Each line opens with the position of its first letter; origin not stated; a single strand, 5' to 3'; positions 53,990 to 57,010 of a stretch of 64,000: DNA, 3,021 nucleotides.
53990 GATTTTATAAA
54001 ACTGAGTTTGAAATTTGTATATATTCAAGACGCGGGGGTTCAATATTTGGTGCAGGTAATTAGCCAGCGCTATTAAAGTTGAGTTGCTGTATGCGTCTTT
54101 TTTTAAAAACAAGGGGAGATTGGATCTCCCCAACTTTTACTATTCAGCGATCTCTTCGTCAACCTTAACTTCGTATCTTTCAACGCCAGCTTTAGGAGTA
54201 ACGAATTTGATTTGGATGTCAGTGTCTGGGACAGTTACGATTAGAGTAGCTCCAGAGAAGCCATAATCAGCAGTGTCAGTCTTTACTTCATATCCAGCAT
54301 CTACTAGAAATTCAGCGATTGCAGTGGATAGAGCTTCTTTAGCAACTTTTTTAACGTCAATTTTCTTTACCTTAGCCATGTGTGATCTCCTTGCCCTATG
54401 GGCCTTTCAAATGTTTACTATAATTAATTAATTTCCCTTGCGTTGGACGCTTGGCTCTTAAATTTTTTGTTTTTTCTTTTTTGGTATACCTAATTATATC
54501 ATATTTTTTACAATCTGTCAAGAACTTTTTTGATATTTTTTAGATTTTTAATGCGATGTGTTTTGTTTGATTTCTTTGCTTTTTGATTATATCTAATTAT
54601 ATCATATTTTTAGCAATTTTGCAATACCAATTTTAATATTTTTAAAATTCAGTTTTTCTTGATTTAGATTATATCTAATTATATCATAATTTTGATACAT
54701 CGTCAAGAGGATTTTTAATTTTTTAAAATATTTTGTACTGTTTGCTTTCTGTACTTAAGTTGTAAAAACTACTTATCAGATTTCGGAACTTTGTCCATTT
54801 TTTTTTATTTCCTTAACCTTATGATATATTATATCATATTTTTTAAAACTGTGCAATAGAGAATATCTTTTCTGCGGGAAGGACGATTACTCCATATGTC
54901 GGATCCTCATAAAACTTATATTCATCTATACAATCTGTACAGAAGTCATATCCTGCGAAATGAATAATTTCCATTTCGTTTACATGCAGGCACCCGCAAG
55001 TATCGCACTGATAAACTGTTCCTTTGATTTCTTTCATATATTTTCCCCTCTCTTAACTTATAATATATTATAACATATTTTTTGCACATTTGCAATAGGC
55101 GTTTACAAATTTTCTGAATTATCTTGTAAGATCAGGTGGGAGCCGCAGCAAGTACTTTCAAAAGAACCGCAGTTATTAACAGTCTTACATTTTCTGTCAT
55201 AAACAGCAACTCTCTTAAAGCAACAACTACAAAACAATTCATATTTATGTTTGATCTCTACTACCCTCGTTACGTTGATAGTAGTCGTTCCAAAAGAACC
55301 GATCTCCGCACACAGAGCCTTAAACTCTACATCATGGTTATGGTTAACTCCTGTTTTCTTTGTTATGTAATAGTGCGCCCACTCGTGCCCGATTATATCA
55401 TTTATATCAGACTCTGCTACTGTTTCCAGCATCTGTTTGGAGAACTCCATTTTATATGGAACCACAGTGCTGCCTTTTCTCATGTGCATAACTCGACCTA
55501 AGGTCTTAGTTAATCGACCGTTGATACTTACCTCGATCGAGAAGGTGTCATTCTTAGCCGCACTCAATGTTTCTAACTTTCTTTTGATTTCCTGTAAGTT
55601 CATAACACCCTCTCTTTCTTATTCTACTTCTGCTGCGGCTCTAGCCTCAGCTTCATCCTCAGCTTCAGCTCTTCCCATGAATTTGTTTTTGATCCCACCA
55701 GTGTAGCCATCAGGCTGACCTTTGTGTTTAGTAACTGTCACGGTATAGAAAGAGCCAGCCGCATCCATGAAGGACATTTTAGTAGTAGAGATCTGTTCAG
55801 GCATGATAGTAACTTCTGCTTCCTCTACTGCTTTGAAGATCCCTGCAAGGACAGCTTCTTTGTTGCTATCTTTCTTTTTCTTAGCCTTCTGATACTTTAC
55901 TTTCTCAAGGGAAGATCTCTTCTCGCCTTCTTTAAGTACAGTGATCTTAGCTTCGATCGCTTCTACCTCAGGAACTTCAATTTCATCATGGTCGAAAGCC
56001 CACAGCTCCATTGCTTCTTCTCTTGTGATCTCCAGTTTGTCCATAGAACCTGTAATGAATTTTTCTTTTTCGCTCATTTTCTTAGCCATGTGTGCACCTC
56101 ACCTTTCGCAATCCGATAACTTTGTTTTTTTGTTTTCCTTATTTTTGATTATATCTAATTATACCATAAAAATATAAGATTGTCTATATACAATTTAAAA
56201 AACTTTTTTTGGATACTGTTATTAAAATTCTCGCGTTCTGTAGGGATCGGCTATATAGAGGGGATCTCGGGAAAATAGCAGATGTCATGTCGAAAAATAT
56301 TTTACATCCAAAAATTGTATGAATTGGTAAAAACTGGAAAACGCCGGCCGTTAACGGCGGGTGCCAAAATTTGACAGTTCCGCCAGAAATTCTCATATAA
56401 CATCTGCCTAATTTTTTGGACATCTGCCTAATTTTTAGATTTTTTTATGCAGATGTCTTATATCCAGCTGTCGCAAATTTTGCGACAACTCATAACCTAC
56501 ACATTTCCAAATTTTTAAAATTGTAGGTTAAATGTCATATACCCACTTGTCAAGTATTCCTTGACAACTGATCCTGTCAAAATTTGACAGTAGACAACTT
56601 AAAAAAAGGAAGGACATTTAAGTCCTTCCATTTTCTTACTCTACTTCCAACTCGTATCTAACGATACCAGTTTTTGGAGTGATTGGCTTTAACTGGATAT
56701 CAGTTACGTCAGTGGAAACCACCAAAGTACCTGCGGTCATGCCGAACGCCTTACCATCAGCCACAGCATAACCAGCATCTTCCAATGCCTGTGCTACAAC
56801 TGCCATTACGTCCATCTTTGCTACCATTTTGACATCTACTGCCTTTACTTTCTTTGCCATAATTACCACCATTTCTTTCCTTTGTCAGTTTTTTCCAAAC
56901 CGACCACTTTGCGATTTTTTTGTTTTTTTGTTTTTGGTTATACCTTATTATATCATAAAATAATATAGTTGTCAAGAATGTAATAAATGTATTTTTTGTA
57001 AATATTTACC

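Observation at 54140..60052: Four-copy paralogous family of ~75-aa proteins, each under its own strong promoter, in the early region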

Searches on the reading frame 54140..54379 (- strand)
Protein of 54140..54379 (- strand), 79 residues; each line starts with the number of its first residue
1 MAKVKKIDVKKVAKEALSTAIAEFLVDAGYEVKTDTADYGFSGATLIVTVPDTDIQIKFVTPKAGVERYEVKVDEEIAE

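Call 7: search_protein_families(library=pfam, proteins=[window:54140-54379:-], max_evalue=1)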
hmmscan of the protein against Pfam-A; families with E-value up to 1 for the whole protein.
window:54140-54379:- (79 aa): 1 family
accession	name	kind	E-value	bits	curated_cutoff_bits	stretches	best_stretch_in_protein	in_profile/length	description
PF08844.15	DUF1815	-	0.058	13.9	25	1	19-77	20-77/101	Domain of unknown function (DUF1815)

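Call 8: search_protein_families(library=phrogs, proteins=[window:54140-54379:-], max_evalue=1)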
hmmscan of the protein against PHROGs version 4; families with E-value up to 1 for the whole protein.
window:54140-54379:- (79 aa): 1 family
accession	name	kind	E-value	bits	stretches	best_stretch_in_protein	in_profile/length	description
phrog_6052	-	unknown function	0.072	14.1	1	13-41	33-61/75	-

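Call 11: find_homologous_proteins(query=A1, max_evalue=0.001)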
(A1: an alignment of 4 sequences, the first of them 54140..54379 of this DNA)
Query A1 (4 sequences) (79 aa, profile of the alignment): 160 proteins with E <= 0.001 among 202 candidates; the best 120 are listed.
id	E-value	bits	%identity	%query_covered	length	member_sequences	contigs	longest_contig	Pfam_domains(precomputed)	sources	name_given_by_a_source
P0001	2.0e-36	142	53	92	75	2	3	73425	-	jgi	-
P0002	2.0e-35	139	47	91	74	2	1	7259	-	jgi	-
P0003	9.1e-35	137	43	91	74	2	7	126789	-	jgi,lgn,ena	-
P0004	9.8e-32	127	100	100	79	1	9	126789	-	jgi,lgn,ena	-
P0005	3.6e-31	125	51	97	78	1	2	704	-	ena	-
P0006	2.7e-30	122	48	92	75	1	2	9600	-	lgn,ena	-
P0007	5.7e-30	121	54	95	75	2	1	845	-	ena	-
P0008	1.5e-28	117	54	90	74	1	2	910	-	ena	-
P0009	2.7e-28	116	50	90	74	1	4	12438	-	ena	-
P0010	4.5e-28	115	47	90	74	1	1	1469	-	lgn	-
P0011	5.6e-28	115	45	89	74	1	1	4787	-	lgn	-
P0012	7.3e-28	114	48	94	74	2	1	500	-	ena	-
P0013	7.8e-28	114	49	90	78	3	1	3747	-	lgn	-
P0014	1.2e-27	114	47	86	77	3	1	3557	-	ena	-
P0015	1.5e-27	114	47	86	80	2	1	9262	-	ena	-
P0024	5.1e-26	109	49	75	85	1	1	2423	-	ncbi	-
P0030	2.7e-25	106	57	62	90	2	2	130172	-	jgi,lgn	jgi:hypothetical protein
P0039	8.5e-25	105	40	76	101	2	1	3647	-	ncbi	-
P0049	1.4e-24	104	50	71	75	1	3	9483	-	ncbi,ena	-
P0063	2.6e-24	103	53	67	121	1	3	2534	-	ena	-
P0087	1.6e-23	101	41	87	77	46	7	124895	-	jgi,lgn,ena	jgi:hypothetical protein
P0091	2.0e-23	100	59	52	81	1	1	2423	-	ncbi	-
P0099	8.8e-23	98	39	72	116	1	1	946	-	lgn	-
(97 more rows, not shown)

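Call 20: find_encoding_contigs(protein=P0004, flank=10000, max_places=4)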
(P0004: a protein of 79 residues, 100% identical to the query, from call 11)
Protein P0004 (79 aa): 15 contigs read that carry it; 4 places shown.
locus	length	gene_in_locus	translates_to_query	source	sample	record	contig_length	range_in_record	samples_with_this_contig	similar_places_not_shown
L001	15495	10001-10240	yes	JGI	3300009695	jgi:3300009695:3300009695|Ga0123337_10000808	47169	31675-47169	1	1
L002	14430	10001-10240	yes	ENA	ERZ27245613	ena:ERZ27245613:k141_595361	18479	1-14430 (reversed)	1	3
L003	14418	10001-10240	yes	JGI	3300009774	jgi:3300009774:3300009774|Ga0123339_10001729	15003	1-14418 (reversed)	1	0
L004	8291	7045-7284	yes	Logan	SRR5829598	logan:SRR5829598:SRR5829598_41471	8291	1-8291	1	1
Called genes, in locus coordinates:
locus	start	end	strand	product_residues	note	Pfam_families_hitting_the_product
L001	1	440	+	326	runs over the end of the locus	-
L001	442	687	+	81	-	-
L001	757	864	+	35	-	-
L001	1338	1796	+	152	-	PF06941:NT5C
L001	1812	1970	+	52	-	-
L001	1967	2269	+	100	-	-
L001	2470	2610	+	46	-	-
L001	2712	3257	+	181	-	-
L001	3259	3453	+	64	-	-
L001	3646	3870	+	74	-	-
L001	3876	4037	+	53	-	-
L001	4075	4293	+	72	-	-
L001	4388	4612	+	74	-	-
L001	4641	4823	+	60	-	-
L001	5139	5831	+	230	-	-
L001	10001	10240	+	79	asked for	-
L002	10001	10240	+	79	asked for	-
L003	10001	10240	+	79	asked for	-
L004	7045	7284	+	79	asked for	-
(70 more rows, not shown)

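Call 22: find_encoding_contigs(protein=P0087, flank=10000, max_places=3)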
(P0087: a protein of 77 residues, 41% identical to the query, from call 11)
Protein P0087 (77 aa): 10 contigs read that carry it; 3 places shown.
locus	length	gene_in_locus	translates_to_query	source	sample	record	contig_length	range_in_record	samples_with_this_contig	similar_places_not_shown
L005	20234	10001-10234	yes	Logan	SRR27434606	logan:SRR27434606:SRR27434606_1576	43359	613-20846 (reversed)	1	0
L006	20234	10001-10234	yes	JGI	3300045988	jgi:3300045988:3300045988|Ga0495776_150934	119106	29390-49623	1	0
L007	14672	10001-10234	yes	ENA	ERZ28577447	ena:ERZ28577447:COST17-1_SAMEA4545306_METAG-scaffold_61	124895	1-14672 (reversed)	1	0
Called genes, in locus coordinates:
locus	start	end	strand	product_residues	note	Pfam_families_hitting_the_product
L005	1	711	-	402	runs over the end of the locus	PF27269:YonG_N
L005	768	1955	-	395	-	PF13638:PIN_4, PF02562:PhoH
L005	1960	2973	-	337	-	-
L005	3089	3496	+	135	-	-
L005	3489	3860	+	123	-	-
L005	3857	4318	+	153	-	-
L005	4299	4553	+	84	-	-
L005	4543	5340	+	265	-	PF00763:THF_DHG_CYH, PF02882:THF_DHG_CYH_C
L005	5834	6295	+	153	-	-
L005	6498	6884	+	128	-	-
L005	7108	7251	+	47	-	-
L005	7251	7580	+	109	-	-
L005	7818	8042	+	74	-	-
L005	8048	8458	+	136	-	-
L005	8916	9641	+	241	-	-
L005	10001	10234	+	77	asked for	-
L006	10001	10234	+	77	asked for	-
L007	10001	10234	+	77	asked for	-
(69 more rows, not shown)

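Call 23: find_encoding_contigs(protein=P0030, flank=10000, max_places=3)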
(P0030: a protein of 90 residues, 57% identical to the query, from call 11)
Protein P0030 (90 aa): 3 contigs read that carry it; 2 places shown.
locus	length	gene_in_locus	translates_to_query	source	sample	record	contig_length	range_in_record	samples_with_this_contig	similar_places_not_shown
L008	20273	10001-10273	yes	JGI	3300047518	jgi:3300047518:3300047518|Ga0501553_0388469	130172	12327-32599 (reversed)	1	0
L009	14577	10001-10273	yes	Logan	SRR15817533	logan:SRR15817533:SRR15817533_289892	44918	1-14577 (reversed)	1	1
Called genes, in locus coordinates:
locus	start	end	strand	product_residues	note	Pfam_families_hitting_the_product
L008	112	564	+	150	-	PF04002:RadC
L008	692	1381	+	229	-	PF17338:GP88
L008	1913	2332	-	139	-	-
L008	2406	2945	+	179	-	PF07463:NUMOD4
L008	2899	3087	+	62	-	-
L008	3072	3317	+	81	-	-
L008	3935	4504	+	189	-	PF06941:NT5C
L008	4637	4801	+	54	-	-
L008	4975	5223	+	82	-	-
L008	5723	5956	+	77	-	-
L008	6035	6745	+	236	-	-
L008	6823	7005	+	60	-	-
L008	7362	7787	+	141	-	-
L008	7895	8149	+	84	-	-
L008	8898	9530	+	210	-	-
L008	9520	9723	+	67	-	-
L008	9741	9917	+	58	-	-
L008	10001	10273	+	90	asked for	-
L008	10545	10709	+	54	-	-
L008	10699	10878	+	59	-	-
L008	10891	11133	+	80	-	-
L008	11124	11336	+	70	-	-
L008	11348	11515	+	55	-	-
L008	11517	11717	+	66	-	-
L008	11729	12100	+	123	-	-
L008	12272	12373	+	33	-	-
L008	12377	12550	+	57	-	-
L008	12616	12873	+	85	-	PF25708:Phage_T7_Gp5_9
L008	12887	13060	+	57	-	-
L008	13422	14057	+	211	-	-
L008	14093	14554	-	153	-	-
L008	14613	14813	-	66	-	-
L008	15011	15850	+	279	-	-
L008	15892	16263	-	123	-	-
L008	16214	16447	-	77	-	-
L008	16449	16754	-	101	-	-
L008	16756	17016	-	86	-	-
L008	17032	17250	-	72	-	-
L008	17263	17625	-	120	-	-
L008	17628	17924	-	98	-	-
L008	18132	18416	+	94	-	-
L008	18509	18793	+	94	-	-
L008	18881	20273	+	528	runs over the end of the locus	-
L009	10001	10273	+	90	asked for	-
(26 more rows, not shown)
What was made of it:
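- A T7 Gp5.9-like gene lies in the same region of the related phage L008 (call 23).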

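Call 36: find_encoding_contigs(protein=P0003, flank=10000, max_places=3)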
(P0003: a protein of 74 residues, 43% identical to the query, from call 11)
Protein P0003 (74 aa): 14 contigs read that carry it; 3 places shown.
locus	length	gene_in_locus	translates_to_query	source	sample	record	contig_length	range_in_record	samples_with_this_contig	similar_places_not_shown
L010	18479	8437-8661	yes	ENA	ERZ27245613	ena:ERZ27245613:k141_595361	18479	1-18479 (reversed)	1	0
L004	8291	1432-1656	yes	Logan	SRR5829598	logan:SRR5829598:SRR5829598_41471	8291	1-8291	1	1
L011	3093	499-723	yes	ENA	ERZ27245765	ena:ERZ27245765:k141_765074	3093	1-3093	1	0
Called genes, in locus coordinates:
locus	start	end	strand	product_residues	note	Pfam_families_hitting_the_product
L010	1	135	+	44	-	?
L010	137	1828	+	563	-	PF02543:Carbam_trans_N, PF16861:Carbam_trans_C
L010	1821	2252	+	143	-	-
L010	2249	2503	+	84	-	-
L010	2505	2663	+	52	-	-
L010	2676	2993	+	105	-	-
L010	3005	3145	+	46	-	-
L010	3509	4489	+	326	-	-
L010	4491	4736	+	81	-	-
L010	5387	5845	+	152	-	PF06941:NT5C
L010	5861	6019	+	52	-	-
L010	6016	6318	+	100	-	-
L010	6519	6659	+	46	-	-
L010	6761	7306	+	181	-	-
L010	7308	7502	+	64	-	-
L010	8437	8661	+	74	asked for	-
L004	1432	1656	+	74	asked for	-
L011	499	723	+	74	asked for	-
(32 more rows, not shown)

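Call 47: list_cluster_members(proteins=[P0024, P0039, P0049, P0091])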
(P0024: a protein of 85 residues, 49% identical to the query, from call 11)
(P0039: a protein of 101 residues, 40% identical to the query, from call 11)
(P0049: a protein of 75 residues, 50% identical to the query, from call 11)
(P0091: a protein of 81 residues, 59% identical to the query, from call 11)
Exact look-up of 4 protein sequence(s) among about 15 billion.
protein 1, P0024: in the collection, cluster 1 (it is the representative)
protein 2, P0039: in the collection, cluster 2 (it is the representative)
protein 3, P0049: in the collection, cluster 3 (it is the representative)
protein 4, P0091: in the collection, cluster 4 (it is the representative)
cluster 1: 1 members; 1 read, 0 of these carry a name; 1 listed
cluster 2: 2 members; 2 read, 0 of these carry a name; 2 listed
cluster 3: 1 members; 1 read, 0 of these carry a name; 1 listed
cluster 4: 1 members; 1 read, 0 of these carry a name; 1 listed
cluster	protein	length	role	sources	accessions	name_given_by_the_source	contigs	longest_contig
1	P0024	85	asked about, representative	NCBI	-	-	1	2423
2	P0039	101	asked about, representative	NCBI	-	-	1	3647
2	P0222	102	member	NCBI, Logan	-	-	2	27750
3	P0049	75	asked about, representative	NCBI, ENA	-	-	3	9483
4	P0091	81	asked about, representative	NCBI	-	-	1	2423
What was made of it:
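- Tried and rejected: The cluster-member look-up returned no names (call 47).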

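Call 55: search_protein_families(library=ncbifam, proteins=[window:54140-54379:-, P0063, P0099], max_evalue=1)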
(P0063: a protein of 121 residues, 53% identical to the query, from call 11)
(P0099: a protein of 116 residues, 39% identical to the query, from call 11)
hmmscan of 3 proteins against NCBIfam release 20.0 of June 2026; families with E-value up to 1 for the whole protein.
window:54140-54379:- (79 aa): 4 families
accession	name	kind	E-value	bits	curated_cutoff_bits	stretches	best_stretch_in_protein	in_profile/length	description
NF033781.1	chaper_CopP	exception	0.013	15.7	112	1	13-32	45-64/65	copper-binding metallochaperone CopP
TIGR04291.1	arsen_driv_ArsA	equivalog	0.022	13.5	650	1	12-73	331-391/565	arsenical pump-driving ATPase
TIGR00003.1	TIGR00003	subfamily_domain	0.028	14.6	62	1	4-32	37-65/66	copper ion binding protein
NF006004.0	PRK08134.1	equivalog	0.12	11.1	636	1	14-64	89-138/433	O-acetylhomoserine aminocarboxypropyltransferase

P0063 (121 aa): 0 families

P0099 (116 aa): 1 family
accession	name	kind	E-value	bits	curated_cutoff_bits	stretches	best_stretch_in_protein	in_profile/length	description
NF047904.1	MmDecMmdE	equivalog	0.068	13.1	65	1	2-35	2-34/57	methylmalonyl-CoA decarboxylase subunit epsilon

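Call 78: search_protein_families(library=padloc, proteins=[window:54140-54379:-], max_evalue=0.01)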
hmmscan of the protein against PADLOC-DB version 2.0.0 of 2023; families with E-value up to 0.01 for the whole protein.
window:54140-54379:- (79 aa): 0 families

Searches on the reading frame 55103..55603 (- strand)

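Call 38: search_protein_families(library=pfam, proteins=[window:55103-55603:-], max_evalue=0.01)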
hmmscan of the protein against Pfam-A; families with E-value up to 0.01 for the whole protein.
window:55103-55603:- (166 aa): 1 family
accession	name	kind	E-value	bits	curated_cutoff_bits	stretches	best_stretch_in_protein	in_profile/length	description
PF10263.15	SprT-like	-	6e-13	49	25.6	1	8-109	6-102/108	SprT-like family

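Call 39: search_protein_families(library=phrogs, proteins=[window:55103-55603:-], max_evalue=0.001)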
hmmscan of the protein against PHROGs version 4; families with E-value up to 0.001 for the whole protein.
window:55103-55603:- (166 aa): 3 families
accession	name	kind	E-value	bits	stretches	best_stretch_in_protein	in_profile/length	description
phrog_9897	-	unknown function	3.9e-14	53.6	1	18-147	41-178/192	-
phrog_3768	-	unknown function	1e-06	29.8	1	51-137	60-143/216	-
phrog_6445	-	unknown function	9.7e-06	26.6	1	15-131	18-123/180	-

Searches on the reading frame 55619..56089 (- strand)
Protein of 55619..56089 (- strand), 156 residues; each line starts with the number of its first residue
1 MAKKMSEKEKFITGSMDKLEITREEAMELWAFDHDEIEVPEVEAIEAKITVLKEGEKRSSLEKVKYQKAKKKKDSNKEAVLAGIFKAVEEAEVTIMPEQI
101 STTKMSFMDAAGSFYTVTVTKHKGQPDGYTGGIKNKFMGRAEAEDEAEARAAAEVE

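Call 38: search_protein_families(library=pfam, proteins=[window:55619-56089:-], max_evalue=0.01)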
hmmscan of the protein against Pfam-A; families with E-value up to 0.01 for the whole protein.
window:55619-56089:- (156 aa): 2 families
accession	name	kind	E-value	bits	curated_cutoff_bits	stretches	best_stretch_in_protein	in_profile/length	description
PF11498.13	Activator_LAG-3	-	0.0039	16.6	23.3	1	31-96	23-93/476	Transcriptional activator LAG-3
PF08946.15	Osmo_CC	-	0.0058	17.3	24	0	23-61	3-38/46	Osmosensory transporter coiled coil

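Call 39: search_protein_families(library=phrogs, proteins=[window:55619-56089:-], max_evalue=0.001)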
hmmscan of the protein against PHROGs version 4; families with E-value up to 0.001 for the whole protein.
window:55619-56089:- (156 aa): 0 families

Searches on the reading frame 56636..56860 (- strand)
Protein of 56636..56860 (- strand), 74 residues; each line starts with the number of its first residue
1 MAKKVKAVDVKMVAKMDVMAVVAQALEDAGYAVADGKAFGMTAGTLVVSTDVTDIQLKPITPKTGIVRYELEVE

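Call 7: search_protein_families(library=pfam, proteins=[window:56636-56860:-], max_evalue=1)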
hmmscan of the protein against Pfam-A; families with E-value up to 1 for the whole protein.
window:56636-56860:- (74 aa): 1 family
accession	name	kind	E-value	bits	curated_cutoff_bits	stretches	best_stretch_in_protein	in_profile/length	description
PF20143.4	NAD_kinase_C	-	0.034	14.3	23.7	1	36-65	42-71/126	ATP-NAD kinase C-terminal domain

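Call 8: search_protein_families(library=phrogs, proteins=[window:56636-56860:-], max_evalue=1)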
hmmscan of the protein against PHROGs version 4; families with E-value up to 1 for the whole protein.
window:56636-56860:- (74 aa): 1 family
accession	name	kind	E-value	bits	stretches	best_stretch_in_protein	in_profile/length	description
phrog_14789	-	unknown function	0.082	13.5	1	9-63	21-75/163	-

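Call 55: search_protein_families(library=ncbifam, proteins=[window:56636-56860:-], max_evalue=1)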
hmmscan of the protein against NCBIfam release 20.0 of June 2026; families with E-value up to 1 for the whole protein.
window:56636-56860:- (74 aa): 0 families
